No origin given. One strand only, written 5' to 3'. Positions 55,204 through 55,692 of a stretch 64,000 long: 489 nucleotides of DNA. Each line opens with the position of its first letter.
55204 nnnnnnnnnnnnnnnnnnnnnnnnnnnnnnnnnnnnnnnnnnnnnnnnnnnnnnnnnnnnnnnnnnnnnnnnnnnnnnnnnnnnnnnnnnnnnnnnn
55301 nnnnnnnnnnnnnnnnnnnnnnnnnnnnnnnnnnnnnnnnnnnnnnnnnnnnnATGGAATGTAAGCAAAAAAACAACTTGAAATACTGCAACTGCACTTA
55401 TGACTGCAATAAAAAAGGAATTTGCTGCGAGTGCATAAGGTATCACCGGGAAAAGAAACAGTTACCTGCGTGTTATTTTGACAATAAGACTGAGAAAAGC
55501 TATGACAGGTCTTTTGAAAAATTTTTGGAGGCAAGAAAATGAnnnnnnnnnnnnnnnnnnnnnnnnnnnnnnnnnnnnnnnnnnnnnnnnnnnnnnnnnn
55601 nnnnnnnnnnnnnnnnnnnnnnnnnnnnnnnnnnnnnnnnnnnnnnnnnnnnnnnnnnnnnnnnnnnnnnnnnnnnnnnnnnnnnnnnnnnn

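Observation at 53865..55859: Split MetRS: catalytic core, overlapping Cys-rich micro-ORF, and free-standing Trbp111-like tRNA-binding domain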

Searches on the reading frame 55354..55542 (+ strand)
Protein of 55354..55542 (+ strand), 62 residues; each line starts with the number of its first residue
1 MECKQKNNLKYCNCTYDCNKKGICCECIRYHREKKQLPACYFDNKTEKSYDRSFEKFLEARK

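Call 3: search_protein_families(library=pfam, proteins=[window:55354-55542:+], max_evalue=0.01)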
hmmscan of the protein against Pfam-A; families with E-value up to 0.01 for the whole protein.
window:55354-55542:+ (62 aa): 1 family
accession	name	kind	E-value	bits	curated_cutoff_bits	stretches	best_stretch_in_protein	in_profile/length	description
PF20095.4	DUF6485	-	2.1e-07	31.8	24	1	7-58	2-62/70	Domain of unknown function (DUF6485)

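Call 4: search_protein_families(library=ncbifam, proteins=[window:55354-55542:+], max_evalue=0.01)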
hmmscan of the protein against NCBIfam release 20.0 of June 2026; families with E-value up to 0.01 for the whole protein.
window:55354-55542:+ (62 aa): 0 families

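Call 5: find_homologous_proteins(query=window:55354-55542:+, max_evalue=0.001)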
Query window:55354-55542:+ (62 aa): 394 proteins with E <= 0.001 among 394 candidates; the best 120 are listed.
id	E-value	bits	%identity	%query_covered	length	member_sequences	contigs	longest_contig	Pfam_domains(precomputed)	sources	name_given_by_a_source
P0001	7.7e-35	135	100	100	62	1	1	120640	PF20095.5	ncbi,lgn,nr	ncbi:MAG: DUF6485 family protein [Candidatus Nanoarchaeia archaeon]|nr:DUF6485 family protein [Candi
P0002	1.9e-22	96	66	100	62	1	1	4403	PF20095.5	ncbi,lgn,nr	ncbi:hypothetical protein JW933_11640 [candidate division FCPU426 bacterium]|nr:hypothetical protein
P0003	1.8e-20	90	70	95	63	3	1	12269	PF20095.5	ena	-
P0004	2.0e-20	90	69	97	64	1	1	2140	PF20095.5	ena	-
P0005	4.0e-20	89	71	68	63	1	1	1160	PF20095.5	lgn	-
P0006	4.0e-20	89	71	95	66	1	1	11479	PF20095.5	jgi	-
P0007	4.0e-20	89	68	95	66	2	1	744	PF20095.5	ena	-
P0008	4.0e-20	89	68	95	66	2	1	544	PF20095.5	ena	-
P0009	4.4e-20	89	68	100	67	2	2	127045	PF20095.5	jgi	jgi:Domain of unknown function (DUF6485)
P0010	5.3e-20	88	72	87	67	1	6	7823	PF20095.5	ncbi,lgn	-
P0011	6.2e-20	88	68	95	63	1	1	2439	PF20095.5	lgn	-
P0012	6.8e-20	88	66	100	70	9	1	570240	PF20095.5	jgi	-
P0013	9.2e-20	88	64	95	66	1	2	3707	PF20095.5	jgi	jgi:hypothetical protein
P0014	1.3e-19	87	61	100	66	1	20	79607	PF20095.5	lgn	-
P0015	1.4e-19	87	61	100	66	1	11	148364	PF20095.5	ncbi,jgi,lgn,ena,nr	ncbi:MAG: DUF6485 family protein [Candidatus Marinimicrobia bacterium]|jgi:hypothetical protein|nr:D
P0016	1.5e-19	87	65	95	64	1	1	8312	PF20095.5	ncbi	ncbi:DUF6485 family protein [Nanoarchaeota archaeon]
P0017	1.9e-19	87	63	100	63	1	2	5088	PF20095.5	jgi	jgi:hypothetical protein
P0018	2.8e-19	86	69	94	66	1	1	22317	PF20095.5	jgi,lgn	jgi:hypothetical protein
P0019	3.0e-19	86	66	98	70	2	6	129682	PF20095.5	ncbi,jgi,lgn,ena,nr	ncbi:MAG: DUF6485 family protein [Candidatus Gygaella obscura]|nr:DUF6485 family protein [Candidatus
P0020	3.9e-19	86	64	94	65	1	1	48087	PF20095.5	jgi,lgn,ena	-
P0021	4.2e-19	86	67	100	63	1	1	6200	PF20095.5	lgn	-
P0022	4.5e-19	86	62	95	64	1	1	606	PF20095.5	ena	-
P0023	5.3e-19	85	62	95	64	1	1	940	PF20095.5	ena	-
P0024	5.3e-19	85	65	92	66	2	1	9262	PF20095.5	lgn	-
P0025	5.4e-19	85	66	97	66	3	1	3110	PF20095.5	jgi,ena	jgi:hypothetical protein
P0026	5.5e-19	85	63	100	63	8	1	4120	PF20095.5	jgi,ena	-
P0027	5.6e-19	85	72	95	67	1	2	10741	PF20095.5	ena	-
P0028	5.9e-19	85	62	95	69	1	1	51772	PF20095.5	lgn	-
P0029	6.0e-19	85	66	97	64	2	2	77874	PF20095.5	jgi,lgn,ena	-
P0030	6.0e-19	85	68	94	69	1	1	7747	PF20095.5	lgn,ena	-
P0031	6.3e-19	85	62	97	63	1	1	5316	PF20095.5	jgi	jgi:hypothetical protein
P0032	8.9e-19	85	66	92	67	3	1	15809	PF20095.5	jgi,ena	-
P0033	9.4e-19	85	63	94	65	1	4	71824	PF20095.5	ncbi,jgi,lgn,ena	-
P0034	9.8e-19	84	62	95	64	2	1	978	PF20095.5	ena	-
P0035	9.8e-19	84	63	100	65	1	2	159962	PF20095.5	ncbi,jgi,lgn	-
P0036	1.1e-18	84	67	100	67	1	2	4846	PF20095.5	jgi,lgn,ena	-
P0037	1.1e-18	84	67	92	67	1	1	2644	PF20095.5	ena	-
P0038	1.1e-18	84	65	95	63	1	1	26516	PF20095.5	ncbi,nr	ncbi:MAG: DUF6485 family protein [Nanoarchaeota archaeon]|nr:DUF6485 family protein [Nanoarchaeota a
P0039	1.1e-18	84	63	100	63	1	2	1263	PF20095.5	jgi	-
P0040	1.7e-18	84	63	95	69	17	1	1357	PF20095.5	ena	-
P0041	1.9e-18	84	63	94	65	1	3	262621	PF20095.5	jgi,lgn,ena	-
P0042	2.1e-18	83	70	95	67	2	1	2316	PF20095.5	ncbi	-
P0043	2.4e-18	83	65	100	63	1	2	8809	PF20095.5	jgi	-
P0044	2.4e-18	83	59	98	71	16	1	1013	PF20095.5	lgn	-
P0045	2.5e-18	83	62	95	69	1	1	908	PF20095.5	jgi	jgi:hypothetical protein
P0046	2.7e-18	83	59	97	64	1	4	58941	PF20095.5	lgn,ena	-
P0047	3.0e-18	83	62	92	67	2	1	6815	PF20095.5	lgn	-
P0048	3.2e-18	83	70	95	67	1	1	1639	PF20095.5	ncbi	-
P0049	3.2e-18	83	67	95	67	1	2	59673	PF20095.5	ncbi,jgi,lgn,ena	-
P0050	3.3e-18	83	63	94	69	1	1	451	PF20095.5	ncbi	-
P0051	3.4e-18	83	63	95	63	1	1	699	PF20095.5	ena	-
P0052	3.7e-18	83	60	92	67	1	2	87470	PF20095.5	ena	-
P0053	3.7e-18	83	64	92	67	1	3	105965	PF20095.5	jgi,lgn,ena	-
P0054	4.0e-18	83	63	94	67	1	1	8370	PF20095.5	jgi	-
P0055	4.1e-18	82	64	92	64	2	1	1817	PF20095.5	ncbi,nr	ncbi:MAG: DUF6485 family protein, partial [Pseudomonadota bacterium]|nr:DUF6485 family protein [Pseu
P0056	4.4e-18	82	66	92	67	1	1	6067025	PF20095.5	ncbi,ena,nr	nr:DUF6485 family protein [uncultured Desulfobacter sp.]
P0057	4.5e-18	82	66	92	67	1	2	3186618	PF20095.5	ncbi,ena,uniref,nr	ncbi:DUF6485 family protein [uncultured Desulfobacter sp.]|uniref:DUF6485 family protein n=1 Tax=unc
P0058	5.3e-18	82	66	92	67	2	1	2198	PF20095.5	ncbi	-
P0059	5.6e-18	82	64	97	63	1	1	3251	PF20095.5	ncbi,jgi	-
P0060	5.6e-18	82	61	100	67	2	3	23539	PF20095.5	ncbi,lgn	-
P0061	5.8e-18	82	67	92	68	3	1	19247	PF20095.5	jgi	-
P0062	6.7e-18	82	62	95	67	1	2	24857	PF20095.5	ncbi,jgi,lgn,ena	-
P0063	6.7e-18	82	63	94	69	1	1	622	PF20095.5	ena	-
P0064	7.4e-18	82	61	98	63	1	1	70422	PF20095.5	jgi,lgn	-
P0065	7.9e-18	82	63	100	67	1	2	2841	PF20095.5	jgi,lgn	jgi:hypothetical protein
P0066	8.5e-18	81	62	95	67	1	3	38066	PF20095.5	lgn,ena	-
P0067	9.3e-18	81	59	100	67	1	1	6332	PF20095.5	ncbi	-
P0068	9.3e-18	81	62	89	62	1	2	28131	PF20095.5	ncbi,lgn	ncbi:MAG: DUF6485 family protein [Fidelibacterota bacterium]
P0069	9.8e-18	81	63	100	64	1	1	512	PF20095.5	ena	-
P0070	9.9e-18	81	64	92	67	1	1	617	PF20095.5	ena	-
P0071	1.0e-17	81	59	100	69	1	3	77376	PF20095.5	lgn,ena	-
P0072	1.0e-17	81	64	92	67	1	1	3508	PF20095.5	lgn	-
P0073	1.1e-17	81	69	92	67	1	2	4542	PF20095.5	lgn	-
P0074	1.1e-17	81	63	94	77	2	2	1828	PF20095.5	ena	-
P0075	1.2e-17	81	66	92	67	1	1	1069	PF20095.5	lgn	-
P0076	1.3e-17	81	63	95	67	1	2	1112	PF20095.5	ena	-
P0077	1.3e-17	81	62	92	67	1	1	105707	PF20095.5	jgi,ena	-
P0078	1.4e-17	81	61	94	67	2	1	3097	PF20095.5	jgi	-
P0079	1.5e-17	81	62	92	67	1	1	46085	PF20095.5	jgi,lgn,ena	jgi:hypothetical protein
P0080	1.5e-17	81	60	95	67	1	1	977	PF20095.5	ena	-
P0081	1.6e-17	81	67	92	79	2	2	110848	PF20095.5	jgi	-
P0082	1.6e-17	81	62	95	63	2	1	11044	PF20095.5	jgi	-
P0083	1.6e-17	81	62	97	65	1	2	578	PF20095.5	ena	-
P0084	1.7e-17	81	62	95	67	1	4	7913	PF20095.5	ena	-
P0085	1.8e-17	80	60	92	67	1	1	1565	PF20095.5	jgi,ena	-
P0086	1.8e-17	80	62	100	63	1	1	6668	PF20095.5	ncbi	ncbi:DUF6485 family protein [candidate division KSB1 bacterium]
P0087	1.8e-17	80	65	92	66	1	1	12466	PF20095.5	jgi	jgi:Domain of unknown function (DUF6485)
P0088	2.0e-17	80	63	95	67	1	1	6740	PF20095.5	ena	-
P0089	2.0e-17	80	66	92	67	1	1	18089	PF20095.5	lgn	-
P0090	2.2e-17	80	60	92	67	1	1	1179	PF20095.5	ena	-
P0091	2.3e-17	80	64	97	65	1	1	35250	PF20095.5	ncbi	ncbi:DUF6485 family protein [Nanoarchaeota archaeon]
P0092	2.4e-17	80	64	92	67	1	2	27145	PF20095.5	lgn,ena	-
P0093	2.4e-17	80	64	92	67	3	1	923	PF20095.5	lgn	-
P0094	2.5e-17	80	59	92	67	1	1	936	PF20095.5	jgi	-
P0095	2.6e-17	80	62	97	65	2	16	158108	PF20095.5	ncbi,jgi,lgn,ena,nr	ncbi:cytosolic protein [Candidatus Woesearchaeota archaeon]|jgi:hypothetical protein|nr:cytosolic pr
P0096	2.7e-17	80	61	97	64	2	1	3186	PF20095.5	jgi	-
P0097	2.7e-17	80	65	92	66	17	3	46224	PF20095.5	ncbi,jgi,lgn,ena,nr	ncbi:MAG: cytosolic protein [Deltaproteobacteria bacterium]|nr:cytosolic protein [Deltaproteobacteri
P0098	3.1e-17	80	62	92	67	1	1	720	PF20095.5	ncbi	-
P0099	3.1e-17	80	61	97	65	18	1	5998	PF20095.5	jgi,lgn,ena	-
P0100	3.1e-17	80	60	95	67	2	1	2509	PF20095.5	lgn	-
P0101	3.2e-17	80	62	95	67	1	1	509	PF20095.5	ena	-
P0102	3.2e-17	80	60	92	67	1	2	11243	PF20095.5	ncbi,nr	ncbi:MAG: cytosolic protein [Candidatus Neomarinimicrobiota bacterium]|nr:MAG: cytosolic protein [Ca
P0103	3.5e-17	80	62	92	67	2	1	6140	PF20095.5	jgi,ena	-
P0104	3.6e-17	80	64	92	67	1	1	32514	PF20095.5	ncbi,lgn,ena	-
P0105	3.6e-17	80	60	95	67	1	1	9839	PF20095.5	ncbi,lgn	-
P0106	3.6e-17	80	59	94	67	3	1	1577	PF20095.5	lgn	-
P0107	3.8e-17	79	60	92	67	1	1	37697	PF20095.5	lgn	-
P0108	3.9e-17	79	64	92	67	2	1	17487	PF20095.5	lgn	-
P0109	3.9e-17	79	59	92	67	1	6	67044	PF20095.5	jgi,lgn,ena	jgi:hypothetical protein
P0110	4.0e-17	79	66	92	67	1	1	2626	PF20095.5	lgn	-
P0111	4.2e-17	79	64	92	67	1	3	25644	PF20095.5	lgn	-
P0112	4.2e-17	79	62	95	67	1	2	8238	PF20095.5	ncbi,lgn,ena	-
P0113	4.3e-17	79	63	92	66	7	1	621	PF20095.5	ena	-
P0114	4.3e-17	79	58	95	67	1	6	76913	PF20095.5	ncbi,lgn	ncbi:MAG: DUF6485 family protein [Desulfohalobiaceae bacterium]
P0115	4.3e-17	79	62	92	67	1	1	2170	PF20095.5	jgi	jgi:hypothetical protein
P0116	4.4e-17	79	64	92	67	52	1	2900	PF20095.5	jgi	jgi:hypothetical protein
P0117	4.5e-17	79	61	94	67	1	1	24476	PF20095.5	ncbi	ncbi:MAG: DUF6485 family protein [Brevinematia bacterium]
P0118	4.5e-17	79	66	92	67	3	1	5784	PF20095.5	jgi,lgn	-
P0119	4.5e-17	79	65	95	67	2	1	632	PF20095.5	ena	-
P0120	4.7e-17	79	64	92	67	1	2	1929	PF20095.5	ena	-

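Call 7: find_encoding_contigs(protein=P0095, flank=4000, max_places=6)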
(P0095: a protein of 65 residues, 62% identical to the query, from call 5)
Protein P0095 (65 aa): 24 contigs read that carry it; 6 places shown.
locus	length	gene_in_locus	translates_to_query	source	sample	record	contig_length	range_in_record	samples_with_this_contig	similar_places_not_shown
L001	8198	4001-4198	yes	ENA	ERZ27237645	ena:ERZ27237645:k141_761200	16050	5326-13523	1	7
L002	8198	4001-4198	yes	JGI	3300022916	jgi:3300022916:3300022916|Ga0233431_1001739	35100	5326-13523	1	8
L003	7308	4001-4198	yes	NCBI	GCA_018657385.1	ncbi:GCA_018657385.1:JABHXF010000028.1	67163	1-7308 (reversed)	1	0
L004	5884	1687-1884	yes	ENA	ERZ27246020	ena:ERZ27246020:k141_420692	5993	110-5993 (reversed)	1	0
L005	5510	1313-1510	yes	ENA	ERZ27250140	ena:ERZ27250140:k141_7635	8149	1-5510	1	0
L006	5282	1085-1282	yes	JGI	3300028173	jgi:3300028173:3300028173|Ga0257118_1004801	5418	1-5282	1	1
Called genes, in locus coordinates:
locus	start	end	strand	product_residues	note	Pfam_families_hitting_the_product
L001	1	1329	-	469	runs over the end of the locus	PF01368:DHH, PF27767:Arc_Cdc45, PF21763:DHH_CID, PF02272:DHHA1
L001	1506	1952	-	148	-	PF08069:Ribosomal_S13_N, PF00312:Ribosomal_S15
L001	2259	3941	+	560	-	PF02310:B12-binding, PF00515:TPR_1 (faint), PF07719:TPR_2 (faint), PF13181:TPR_8 (faint), PF14559:TPR_19 (faint), PF04055:Radical_SAM, PF13414:TPR_11 (weak)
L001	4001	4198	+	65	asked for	PF20095:DUF6485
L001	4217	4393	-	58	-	-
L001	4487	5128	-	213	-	PF03848:TehB, PF13489:Methyltransf_23, PF02353:CMAS (weak), PF13847:Methyltransf_31, PF08241:Methyltransf_11, PF08242:Methyltransf_12 (weak), PF13649:Methyltransf_25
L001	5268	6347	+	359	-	PF21088:MS_channel_1st, PF00924:MS_channel_2nd, PF21082:MS_channel_3rd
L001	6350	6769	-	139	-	PF05635:23S_rRNA_IVP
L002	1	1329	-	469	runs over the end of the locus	PF01368:DHH, PF27767:Arc_Cdc45, PF21763:DHH_CID, PF02272:DHHA1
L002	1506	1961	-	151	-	PF08069:Ribosomal_S13_N, PF00312:Ribosomal_S15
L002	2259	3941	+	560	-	PF02310:B12-binding, PF00515:TPR_1 (faint), PF07719:TPR_2 (faint), PF13181:TPR_8 (faint), PF14559:TPR_19 (faint), PF04055:Radical_SAM, PF13414:TPR_11 (weak)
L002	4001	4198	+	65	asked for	PF20095:DUF6485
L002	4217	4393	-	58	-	-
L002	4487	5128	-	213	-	PF03848:TehB, PF13489:Methyltransf_23, PF02353:CMAS (weak), PF13847:Methyltransf_31, PF08241:Methyltransf_11, PF08242:Methyltransf_12 (weak), PF13649:Methyltransf_25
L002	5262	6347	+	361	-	PF21088:MS_channel_1st, PF00924:MS_channel_2nd, PF21082:MS_channel_3rd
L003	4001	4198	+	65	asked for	PF20095:DUF6485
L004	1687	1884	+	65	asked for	PF20095:DUF6485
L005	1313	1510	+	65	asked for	PF20095:DUF6485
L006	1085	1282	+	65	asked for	PF20095:DUF6485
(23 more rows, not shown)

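Call 8: find_encoding_contigs(protein=P0038, flank=4000, max_places=3)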
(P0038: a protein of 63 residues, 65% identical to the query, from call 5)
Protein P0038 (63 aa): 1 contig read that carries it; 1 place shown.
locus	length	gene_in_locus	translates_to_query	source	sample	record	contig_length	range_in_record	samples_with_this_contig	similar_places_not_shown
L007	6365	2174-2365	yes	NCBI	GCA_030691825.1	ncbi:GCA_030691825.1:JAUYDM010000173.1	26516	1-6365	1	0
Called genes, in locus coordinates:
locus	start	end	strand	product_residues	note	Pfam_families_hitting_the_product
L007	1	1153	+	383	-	PF02867:Ribonuc_red_lgC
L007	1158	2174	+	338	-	PF04055:Radical_SAM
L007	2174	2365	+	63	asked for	PF20095:DUF6485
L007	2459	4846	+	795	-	-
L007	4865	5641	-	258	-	PF04055:Radical_SAM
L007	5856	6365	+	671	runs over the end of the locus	PF02089:Palm_thioest (weak), PF00561:Abhydrolase_1, PF01674:Lipase_2 (weak)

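Call 9: find_encoding_contigs(protein=P0091, flank=4000, max_places=3)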
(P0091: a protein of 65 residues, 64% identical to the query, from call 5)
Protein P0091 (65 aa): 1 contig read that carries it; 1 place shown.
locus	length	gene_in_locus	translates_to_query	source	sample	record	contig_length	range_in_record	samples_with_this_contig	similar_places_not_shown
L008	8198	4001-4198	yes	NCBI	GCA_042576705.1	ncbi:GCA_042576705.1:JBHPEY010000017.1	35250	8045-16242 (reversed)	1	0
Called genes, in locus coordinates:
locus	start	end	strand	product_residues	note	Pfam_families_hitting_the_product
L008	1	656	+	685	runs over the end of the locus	PF24517:CBM96, PF07705:CARDB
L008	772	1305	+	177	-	-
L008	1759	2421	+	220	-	-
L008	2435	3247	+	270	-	-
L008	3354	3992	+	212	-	-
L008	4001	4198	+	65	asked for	PF20095:DUF6485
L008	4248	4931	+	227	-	PF00702:Hydrolase, PF13419:HAD_2, PF13242:Hydrolase_like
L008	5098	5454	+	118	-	-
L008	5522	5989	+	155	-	-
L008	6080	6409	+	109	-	-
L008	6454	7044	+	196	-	-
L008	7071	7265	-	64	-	PF01599:Ribosomal_S27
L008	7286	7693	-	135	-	PF01282:Ribosomal_S24e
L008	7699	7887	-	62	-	PF06093:Spt4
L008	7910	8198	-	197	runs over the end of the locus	PF03876:SHS2_Rpb7-N, PF00575:S1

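Call 11: find_encoding_contigs(protein=P0001, flank=10000, max_places=3)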
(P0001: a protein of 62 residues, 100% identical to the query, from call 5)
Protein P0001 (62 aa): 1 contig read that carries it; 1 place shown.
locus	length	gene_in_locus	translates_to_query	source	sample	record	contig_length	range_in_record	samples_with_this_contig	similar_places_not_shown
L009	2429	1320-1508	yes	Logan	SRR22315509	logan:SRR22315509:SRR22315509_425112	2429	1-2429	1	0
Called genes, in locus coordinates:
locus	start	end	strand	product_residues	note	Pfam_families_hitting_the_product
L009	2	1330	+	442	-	?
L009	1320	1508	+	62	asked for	PF20095:DUF6485 (weak)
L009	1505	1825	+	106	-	PF01588:tRNA_bind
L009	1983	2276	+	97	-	PF03083:MtN3_slv, PF04193:PQ-loop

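Call 13: find_encoding_contigs(protein=P0002, flank=5000, max_places=3)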
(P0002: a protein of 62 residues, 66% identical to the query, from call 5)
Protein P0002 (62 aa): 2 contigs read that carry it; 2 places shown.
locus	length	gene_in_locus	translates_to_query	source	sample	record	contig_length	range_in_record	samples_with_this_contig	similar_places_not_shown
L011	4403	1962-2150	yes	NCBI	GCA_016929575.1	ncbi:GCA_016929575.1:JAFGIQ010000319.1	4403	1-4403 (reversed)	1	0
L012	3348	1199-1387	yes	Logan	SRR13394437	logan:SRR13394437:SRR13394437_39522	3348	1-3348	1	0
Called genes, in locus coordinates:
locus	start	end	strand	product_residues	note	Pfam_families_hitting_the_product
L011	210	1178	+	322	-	PF02540:NAD_synthase, PF00733:Asn_synthase (weak), PF00958:GMP_synt_C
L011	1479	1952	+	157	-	-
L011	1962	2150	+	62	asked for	PF20095:DUF6485 (weak)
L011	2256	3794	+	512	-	PF00209:SNF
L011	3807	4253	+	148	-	-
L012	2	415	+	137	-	?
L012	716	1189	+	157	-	-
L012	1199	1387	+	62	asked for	PF20095:DUF6485 (weak)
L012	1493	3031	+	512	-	PF00209:SNF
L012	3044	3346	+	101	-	?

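Call 24: find_encoding_contigs(protein=P0057, flank=5000, max_places=2)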
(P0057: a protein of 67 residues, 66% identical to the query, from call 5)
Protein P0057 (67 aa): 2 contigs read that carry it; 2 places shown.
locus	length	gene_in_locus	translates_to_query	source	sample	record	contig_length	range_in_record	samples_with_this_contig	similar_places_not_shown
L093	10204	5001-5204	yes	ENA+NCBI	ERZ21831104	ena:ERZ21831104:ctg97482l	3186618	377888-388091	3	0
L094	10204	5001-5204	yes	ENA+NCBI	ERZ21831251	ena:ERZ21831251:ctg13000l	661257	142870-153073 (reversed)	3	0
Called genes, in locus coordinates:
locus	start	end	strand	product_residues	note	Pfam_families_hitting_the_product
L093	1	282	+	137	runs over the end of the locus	PF12276:DUF3617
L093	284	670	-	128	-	PF03733:YccF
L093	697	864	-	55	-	-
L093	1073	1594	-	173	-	PF00156:Pribosyltran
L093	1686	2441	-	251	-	PF01048:PNP_UDP_1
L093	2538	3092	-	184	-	PF03190:Thioredox_DsbH, PF13899:Thioredoxin_7, PF00085:Thioredoxin, PF13098:Thioredoxin_2, PF13905:Thioredoxin_8 (faint)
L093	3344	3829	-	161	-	PF07238:PilZ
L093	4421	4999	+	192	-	PF01966:HD (weak)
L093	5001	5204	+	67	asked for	PF20095:DUF6485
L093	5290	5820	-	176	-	-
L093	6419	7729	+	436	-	PF01654:Cyt_bd_oxida_I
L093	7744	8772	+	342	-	PF02322:Cyt_bd_oxida_II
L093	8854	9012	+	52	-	PF00301:Rubredoxin, PF21349:RUBY_RBDX (faint)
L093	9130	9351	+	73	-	PF00301:Rubredoxin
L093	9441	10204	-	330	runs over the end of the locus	PF01368:DHH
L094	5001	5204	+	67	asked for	PF20095:DUF6485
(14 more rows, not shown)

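Call 25: find_encoding_contigs(protein=P0015, flank=5000, max_places=2)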
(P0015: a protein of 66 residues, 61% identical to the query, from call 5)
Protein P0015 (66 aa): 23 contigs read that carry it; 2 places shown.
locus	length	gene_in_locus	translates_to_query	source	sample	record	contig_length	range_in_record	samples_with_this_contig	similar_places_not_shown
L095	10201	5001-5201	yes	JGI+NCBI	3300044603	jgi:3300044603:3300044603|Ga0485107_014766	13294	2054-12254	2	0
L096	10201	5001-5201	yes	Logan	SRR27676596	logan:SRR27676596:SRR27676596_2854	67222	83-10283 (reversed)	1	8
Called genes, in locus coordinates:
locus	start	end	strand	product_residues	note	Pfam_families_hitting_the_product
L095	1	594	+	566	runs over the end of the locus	PF13584:BatD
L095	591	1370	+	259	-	PF00515:TPR_1 (faint), PF07719:TPR_2 (faint), PF08239:SH3_3 (weak)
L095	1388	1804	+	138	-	PF05036:SPOR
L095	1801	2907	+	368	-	-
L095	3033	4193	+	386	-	PF00158:Sigma54_activat, PF14532:Sigma54_activ_2, PF07724:AAA_2 (weak), PF07728:AAA_5, PF25601:AAA_lid_14, PF02954:HTH_8, PF18024:HTH_50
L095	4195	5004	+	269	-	PF02660:G3P_acyltransf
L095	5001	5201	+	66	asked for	PF20095:DUF6485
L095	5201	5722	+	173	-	PF02572:CobA_CobO_BtuR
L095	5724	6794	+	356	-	PF02445:NadA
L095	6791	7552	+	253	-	-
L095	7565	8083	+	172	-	PF01242:PTPS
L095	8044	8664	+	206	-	PF04055:Radical_SAM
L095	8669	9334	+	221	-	PF06508:QueC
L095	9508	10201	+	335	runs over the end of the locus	PF03446:NAD_binding_2 (weak), PF03807:F420_oxidored (weak), PF07991:KARI_N, PF01450:KARI_C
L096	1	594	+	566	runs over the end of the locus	PF13584:BatD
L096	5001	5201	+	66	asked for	PF20095:DUF6485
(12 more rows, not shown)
